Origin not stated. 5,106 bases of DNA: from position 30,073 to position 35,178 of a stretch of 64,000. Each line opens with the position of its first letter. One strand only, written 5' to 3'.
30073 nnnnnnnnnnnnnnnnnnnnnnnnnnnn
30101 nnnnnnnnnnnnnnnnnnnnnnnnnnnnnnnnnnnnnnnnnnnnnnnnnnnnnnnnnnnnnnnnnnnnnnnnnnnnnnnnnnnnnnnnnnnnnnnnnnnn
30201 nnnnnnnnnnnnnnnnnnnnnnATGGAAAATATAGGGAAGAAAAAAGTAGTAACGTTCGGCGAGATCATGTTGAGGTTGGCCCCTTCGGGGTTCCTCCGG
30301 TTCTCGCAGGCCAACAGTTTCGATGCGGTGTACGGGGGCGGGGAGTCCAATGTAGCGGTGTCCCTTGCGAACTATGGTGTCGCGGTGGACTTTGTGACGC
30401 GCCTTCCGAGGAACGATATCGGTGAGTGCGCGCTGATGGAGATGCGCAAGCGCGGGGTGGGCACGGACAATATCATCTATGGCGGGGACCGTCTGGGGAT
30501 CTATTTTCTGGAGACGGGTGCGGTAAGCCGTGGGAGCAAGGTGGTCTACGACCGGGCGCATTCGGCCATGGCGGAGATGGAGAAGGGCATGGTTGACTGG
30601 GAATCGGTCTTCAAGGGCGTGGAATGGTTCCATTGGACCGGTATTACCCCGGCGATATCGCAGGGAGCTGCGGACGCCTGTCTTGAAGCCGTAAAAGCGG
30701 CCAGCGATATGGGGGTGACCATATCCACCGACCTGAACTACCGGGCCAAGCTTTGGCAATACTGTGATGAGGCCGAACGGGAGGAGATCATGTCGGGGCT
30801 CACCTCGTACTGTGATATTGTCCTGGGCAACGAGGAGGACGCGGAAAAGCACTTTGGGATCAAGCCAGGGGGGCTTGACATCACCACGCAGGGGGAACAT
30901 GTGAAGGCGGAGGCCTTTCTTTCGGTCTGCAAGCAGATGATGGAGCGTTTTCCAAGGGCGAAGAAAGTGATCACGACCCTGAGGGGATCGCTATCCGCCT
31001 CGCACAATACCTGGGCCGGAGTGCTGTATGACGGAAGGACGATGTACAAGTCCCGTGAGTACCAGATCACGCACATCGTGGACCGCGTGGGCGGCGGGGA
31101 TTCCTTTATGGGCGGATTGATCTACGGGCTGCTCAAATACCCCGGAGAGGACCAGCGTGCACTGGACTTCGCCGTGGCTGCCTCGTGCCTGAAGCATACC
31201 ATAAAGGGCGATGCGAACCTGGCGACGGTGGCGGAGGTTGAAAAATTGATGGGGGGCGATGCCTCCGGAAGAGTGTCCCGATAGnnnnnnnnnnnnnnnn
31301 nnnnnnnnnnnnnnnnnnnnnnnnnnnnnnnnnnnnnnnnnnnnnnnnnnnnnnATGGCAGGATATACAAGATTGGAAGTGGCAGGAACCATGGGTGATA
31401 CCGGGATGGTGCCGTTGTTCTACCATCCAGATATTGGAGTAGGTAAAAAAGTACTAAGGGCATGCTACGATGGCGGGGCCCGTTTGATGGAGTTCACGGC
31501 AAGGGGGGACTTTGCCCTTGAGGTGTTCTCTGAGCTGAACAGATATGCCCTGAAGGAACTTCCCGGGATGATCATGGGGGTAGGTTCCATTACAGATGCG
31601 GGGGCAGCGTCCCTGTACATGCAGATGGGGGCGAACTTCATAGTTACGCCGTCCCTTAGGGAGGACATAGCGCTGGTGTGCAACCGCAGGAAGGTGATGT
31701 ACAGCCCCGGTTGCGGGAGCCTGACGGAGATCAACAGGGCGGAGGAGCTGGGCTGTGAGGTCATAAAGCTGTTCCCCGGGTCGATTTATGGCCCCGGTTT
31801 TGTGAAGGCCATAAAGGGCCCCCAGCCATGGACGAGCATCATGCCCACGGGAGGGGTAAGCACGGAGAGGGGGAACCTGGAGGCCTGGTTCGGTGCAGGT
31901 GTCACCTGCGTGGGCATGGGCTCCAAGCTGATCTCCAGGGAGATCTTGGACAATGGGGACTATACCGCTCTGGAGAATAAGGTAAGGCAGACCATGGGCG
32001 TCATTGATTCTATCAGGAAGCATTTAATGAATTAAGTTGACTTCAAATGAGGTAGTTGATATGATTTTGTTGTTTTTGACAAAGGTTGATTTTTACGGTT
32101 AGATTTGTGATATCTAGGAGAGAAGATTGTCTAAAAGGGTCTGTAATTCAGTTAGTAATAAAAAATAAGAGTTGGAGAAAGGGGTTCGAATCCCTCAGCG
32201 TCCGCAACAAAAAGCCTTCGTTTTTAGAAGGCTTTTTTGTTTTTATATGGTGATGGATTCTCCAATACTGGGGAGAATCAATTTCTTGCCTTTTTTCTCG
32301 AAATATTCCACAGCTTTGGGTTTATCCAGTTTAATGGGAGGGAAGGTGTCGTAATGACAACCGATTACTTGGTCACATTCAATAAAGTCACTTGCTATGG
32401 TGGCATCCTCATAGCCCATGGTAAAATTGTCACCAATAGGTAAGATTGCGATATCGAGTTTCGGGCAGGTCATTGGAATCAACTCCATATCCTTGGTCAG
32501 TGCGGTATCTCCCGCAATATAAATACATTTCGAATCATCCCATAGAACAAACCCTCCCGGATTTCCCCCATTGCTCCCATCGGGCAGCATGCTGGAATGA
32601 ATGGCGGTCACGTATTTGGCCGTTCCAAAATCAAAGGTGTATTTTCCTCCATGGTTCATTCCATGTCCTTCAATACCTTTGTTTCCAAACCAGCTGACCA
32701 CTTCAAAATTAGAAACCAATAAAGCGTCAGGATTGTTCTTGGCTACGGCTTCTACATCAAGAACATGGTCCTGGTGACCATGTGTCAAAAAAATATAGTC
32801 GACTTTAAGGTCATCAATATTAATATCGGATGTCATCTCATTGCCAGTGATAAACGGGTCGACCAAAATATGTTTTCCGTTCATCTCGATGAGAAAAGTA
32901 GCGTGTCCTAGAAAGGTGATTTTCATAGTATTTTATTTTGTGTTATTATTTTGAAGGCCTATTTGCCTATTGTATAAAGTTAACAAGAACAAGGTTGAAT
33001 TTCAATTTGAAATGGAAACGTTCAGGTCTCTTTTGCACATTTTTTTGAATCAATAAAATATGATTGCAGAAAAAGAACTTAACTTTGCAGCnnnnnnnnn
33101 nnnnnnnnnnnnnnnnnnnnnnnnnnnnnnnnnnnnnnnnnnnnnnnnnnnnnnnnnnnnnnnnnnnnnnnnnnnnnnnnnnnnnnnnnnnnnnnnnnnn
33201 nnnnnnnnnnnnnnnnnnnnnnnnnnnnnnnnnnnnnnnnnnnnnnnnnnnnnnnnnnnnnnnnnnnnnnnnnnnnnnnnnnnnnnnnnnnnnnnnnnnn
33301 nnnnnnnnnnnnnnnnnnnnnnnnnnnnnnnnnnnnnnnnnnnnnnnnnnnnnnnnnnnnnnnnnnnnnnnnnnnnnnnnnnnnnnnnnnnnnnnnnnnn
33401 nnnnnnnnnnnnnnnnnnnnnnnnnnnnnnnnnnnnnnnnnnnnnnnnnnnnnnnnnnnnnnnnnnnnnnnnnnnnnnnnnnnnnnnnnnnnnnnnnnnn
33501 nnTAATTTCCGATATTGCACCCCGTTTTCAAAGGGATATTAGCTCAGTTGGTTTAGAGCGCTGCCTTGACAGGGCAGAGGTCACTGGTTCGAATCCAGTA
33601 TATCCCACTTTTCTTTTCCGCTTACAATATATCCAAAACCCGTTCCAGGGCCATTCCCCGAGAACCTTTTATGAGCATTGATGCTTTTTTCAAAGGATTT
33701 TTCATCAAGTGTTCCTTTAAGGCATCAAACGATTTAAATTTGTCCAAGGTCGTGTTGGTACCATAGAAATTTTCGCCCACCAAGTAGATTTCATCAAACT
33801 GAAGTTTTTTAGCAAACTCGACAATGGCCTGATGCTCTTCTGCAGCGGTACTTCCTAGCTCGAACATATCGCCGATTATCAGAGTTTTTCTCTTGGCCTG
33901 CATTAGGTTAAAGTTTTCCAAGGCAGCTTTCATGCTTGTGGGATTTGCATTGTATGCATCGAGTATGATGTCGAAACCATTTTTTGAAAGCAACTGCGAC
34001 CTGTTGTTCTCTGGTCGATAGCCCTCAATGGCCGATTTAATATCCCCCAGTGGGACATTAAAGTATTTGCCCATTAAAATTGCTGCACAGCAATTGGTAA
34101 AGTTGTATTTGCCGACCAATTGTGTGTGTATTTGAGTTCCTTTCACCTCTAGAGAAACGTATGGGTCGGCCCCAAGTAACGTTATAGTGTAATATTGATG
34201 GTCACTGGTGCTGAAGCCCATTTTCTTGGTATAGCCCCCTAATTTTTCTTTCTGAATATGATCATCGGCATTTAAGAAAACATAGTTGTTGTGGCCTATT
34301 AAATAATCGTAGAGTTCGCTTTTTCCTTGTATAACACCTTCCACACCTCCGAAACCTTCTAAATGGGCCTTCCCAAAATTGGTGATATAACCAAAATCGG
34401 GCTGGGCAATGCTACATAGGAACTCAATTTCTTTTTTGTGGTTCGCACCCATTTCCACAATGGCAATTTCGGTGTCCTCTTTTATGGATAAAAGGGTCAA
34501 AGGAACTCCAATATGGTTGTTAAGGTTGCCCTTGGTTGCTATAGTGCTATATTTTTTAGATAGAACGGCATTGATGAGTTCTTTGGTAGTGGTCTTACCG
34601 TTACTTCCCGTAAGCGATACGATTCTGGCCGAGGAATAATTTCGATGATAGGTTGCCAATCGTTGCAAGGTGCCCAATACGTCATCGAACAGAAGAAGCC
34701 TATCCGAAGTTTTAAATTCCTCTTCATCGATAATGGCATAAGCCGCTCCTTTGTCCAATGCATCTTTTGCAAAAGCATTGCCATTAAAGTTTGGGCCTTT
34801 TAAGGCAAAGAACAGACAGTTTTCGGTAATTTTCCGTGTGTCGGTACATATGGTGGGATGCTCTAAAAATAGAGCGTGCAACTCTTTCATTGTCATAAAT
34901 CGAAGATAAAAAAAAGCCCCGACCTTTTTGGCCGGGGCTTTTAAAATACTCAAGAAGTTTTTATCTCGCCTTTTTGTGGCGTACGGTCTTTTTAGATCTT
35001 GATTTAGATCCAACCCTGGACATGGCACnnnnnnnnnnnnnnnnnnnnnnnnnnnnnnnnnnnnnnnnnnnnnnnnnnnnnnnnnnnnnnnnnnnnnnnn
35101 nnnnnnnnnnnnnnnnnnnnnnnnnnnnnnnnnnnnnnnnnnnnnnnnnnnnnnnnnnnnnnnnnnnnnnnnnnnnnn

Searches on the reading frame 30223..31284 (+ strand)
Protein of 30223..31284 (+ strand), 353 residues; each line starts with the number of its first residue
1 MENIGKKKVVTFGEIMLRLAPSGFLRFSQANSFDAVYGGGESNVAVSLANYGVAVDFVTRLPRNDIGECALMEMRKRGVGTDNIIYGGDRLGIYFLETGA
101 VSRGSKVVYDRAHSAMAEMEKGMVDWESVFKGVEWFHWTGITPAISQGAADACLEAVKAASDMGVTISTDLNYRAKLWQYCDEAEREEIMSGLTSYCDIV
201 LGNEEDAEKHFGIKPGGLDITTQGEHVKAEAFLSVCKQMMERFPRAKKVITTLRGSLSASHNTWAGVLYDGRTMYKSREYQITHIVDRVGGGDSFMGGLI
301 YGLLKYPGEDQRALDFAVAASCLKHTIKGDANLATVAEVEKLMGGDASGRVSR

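Call 8: search_protein_families(library=pfam, proteins=[window:30223-31284:+], max_evalue=0.001)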
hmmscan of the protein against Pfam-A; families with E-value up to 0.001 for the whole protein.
window:30223-31284:+ (353 aa): 1 family
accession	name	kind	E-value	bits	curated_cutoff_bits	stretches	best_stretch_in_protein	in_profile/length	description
PF00294.29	PfkB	-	4.9e-29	102.1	25.8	1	7-331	2-296/302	pfkB family carbohydrate kinase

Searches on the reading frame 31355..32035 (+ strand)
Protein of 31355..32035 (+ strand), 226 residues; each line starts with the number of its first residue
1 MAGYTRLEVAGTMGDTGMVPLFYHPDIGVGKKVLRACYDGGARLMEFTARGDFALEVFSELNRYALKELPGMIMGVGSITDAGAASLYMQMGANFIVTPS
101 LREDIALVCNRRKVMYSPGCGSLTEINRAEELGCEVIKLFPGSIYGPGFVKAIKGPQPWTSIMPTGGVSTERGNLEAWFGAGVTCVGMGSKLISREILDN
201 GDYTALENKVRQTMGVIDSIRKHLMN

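Call 8: search_protein_families(library=pfam, proteins=[window:31355-32035:+], max_evalue=0.001)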
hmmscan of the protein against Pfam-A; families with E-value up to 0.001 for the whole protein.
window:31355-32035:+ (226 aa): 1 family
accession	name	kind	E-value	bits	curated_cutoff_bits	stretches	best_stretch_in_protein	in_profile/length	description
PF01081.25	Aldolase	-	1.4e-26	93.6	27.8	1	31-207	23-194/196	KDPG and KHG aldolase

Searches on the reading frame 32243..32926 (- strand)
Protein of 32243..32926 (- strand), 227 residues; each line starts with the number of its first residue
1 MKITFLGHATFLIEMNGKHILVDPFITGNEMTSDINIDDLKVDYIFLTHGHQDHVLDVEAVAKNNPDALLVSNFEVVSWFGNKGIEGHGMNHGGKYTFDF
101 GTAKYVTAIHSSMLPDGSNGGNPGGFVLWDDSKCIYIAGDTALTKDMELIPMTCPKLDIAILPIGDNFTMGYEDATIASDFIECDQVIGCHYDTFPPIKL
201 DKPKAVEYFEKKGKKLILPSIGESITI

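Call 8: search_protein_families(library=pfam, proteins=[window:32243-32926:-], max_evalue=0.001)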
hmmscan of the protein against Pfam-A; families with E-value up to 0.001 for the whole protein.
window:32243-32926:- (227 aa): 3 families
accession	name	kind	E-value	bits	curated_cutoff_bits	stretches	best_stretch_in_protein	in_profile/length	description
PF13483.12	Lactamase_B_3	-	1.5e-19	71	24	1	2-191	1-160/160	Beta-lactamase superfamily domain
PF00753.33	Lactamase_B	-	8.7e-15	55.6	22.7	1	4-151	2-160/196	Metallo-beta-lactamase superfamily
PF12706.13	Lactamase_B_2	-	2.1e-13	50.8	27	1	20-192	3-200/200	Beta-lactamase superfamily domain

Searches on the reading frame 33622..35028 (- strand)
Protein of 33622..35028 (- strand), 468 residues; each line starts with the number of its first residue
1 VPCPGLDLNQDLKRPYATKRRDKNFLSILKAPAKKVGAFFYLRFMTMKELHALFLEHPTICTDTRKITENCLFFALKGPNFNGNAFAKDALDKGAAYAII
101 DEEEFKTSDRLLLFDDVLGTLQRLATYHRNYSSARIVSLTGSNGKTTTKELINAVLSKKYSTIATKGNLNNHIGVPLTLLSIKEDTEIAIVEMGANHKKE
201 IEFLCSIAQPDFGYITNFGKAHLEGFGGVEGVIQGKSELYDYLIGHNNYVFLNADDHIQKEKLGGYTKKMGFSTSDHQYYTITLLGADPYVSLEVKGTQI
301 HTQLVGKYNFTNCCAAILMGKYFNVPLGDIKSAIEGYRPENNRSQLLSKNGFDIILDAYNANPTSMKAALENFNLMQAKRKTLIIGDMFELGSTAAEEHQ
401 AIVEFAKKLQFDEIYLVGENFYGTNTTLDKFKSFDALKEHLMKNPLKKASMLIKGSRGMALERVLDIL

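Call 8: search_protein_families(library=pfam, proteins=[window:33622-35028:-], max_evalue=0.001)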
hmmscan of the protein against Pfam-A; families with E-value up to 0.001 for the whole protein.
window:33622-35028:- (468 aa): 3 families
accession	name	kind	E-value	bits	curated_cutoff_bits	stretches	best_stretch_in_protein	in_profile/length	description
PF08245.18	Mur_ligase_M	-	1.3e-37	130.1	24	1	140-319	2-199/200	Mur ligase middle domain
PF02875.26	Mur_ligase_C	-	1.3e-14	55.5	28.4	1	343-420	2-78/127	Mur ligase, glutamate ligase domain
PF01225.30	Mur_ligase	-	8.9e-05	23.2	21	1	60-104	5-54/95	Mur ligase family, catalytic domain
